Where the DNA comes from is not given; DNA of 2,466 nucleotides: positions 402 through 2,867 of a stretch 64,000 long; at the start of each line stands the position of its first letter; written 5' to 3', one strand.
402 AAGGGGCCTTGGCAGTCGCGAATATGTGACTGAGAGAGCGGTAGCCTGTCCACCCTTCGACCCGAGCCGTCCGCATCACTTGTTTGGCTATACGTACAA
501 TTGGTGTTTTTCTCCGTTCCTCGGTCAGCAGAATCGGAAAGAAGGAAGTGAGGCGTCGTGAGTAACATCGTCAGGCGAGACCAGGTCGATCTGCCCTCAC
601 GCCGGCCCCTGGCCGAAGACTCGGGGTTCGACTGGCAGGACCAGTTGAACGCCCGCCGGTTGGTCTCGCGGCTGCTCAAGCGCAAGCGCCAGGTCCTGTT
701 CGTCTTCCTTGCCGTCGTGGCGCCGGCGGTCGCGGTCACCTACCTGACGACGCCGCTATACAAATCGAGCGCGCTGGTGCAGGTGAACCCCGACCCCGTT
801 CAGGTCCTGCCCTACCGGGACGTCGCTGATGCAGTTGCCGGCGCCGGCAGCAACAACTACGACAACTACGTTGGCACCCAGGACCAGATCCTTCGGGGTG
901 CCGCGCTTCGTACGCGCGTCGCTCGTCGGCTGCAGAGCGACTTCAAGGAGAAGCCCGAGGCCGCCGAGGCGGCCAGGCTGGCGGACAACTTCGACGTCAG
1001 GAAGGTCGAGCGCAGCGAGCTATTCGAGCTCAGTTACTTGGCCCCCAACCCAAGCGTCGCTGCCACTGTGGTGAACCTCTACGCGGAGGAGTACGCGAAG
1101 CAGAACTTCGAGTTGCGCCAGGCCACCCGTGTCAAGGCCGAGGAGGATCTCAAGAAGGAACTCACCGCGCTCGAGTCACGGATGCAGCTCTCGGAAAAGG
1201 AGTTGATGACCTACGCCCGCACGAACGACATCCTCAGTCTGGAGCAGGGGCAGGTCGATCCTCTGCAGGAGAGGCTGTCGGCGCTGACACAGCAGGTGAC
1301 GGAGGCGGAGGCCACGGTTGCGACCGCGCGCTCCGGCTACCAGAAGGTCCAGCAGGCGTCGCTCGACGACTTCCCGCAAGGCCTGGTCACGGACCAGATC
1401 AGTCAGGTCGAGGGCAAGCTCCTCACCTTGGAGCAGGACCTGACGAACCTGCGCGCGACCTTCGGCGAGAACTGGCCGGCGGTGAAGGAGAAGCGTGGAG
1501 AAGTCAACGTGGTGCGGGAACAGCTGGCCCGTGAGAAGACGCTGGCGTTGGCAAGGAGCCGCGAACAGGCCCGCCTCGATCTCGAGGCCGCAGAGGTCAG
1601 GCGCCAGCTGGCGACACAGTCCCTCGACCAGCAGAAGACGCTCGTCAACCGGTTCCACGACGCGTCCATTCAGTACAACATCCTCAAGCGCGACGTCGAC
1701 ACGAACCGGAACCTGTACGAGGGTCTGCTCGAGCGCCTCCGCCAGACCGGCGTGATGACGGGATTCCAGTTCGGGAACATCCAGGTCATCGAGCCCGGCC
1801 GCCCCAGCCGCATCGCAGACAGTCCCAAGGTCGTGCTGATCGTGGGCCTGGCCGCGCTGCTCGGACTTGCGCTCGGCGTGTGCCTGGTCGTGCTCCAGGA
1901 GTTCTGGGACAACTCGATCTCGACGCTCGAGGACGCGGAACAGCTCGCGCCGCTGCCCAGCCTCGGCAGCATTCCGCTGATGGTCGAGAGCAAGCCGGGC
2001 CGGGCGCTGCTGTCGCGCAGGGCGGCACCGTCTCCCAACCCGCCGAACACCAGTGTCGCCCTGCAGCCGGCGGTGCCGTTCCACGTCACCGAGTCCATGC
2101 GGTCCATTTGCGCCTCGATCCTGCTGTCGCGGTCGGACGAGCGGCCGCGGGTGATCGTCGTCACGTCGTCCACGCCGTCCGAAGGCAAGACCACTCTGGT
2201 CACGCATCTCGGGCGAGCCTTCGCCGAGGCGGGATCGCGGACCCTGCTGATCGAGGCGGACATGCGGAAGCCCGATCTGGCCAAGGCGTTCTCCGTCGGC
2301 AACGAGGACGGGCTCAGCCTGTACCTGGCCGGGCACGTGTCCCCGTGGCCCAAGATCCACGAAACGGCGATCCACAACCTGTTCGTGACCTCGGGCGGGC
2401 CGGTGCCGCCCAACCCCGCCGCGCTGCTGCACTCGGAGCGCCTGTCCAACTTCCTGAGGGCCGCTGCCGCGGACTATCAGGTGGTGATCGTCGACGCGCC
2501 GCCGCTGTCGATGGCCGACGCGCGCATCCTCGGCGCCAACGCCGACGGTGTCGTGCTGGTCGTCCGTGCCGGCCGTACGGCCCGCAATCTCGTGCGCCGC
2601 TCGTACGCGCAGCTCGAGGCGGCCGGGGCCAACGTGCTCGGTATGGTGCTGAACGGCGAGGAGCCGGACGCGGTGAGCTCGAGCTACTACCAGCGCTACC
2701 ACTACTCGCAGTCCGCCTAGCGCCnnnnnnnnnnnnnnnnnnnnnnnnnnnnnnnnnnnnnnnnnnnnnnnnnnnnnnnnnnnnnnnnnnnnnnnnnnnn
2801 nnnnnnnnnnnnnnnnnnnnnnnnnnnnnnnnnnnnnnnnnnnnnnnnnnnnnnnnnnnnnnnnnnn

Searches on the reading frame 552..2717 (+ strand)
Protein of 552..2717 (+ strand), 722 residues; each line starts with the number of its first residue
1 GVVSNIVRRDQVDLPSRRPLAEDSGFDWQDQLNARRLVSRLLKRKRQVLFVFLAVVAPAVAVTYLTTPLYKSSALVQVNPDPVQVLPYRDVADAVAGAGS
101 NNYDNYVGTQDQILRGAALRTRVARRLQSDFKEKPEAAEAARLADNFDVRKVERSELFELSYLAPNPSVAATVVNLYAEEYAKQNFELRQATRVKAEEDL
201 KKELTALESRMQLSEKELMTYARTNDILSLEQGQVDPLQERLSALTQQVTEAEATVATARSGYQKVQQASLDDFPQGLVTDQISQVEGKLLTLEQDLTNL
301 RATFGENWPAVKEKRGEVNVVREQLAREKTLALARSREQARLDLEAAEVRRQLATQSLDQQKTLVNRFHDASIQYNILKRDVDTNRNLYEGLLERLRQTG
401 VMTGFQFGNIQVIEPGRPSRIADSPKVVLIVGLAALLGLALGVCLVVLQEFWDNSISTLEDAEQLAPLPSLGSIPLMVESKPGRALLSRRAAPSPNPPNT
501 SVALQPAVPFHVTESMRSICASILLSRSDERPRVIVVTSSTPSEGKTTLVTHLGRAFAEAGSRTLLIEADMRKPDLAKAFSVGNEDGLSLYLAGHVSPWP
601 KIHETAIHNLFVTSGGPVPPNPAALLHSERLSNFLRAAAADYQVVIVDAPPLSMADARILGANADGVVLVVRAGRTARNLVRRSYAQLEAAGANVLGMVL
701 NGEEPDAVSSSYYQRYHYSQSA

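Call 23: search_protein_families(library=pfam, proteins=[window:552-2717:+], max_evalue=0.001)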
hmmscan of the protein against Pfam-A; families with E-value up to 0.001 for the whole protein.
window:552-2717:+ (722 aa): 5 families
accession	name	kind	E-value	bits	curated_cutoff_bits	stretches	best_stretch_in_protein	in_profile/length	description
PF13807.11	GNVR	-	3.4e-11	43.3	27.7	1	378-450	9-81/82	G-rich domain on putative tyrosine kinase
PF01656.29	CbiA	-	8.3e-09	35.9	25.4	1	535-706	1-86/125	CobQ/CobB/MinD/ParA nucleotide binding domain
PF02706.20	Wzz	-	2.7e-08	34.5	25.5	1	32-123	3-87/91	Chain length determinant protein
PF13614.12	AAA_31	-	3.8e-06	27.4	27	1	533-674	2-150/177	AAA domain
PF10609.15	ParA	-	8.3e-05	22.6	27.1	1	533-701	4-173/246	NUBPL iron-transfer P-loop NTPase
